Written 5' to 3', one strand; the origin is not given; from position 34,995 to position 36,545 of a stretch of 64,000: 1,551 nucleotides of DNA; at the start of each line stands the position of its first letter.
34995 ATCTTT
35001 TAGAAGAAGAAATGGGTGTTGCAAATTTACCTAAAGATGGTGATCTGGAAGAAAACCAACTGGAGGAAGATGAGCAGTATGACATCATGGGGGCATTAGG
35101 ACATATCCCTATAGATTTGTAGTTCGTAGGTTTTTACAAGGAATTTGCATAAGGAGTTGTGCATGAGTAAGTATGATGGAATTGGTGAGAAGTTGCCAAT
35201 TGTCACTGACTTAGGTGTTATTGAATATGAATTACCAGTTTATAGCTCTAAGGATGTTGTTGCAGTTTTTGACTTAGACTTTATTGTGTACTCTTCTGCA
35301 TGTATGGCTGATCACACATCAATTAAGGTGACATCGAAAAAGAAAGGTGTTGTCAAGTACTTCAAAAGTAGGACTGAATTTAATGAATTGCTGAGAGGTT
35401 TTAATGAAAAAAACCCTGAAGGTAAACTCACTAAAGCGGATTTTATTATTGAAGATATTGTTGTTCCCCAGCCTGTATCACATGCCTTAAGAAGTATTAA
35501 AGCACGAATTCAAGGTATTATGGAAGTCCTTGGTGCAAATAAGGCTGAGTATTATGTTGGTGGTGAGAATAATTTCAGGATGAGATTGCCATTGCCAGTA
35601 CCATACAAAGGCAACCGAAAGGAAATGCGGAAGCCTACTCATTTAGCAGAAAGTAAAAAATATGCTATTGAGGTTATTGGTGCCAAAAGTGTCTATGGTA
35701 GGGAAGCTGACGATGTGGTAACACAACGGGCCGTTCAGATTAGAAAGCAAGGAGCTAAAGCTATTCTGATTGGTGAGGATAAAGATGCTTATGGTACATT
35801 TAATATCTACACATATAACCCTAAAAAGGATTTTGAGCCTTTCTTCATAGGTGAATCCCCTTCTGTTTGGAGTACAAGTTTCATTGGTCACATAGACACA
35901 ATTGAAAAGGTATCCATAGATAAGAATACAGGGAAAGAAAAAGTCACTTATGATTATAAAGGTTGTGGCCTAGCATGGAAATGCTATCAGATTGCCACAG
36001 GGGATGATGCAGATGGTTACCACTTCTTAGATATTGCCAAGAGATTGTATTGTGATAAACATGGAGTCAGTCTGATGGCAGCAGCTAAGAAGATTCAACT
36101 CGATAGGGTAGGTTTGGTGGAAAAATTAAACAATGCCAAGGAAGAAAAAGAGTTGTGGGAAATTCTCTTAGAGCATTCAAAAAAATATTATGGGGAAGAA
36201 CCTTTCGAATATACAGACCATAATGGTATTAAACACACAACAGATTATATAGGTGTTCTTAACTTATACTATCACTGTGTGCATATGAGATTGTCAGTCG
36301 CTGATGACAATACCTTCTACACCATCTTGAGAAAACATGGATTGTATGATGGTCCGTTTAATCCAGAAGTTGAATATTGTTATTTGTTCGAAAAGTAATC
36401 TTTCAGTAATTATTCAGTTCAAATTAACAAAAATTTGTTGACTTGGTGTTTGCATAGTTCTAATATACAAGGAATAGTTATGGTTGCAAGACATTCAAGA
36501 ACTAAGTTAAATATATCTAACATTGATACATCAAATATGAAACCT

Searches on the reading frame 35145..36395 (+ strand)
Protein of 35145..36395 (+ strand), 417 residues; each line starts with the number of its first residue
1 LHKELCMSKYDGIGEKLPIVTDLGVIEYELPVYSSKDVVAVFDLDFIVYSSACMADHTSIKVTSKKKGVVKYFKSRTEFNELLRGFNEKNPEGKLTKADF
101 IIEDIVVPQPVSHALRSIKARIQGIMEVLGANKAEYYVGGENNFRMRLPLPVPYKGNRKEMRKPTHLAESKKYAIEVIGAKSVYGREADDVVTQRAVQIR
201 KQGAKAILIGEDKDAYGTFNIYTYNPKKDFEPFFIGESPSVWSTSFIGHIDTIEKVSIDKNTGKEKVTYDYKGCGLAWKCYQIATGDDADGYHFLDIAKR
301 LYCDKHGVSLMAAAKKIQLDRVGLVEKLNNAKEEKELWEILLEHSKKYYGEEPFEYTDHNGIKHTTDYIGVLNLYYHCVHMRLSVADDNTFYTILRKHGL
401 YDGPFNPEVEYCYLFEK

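Call 27: search_protein_families(library=pfam, proteins=[window:35145-36395:+], max_evalue=0.01)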
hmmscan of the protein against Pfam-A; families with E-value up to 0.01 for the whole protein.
window:35145-36395:+ (417 aa): 1 family
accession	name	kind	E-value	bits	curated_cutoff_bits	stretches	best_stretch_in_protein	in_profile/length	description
PF02739.22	5_3_exonuc_N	-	7.2e-05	23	34.3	1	150-217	66-136/164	5'-3' exonuclease, N-terminal resolvase-like domain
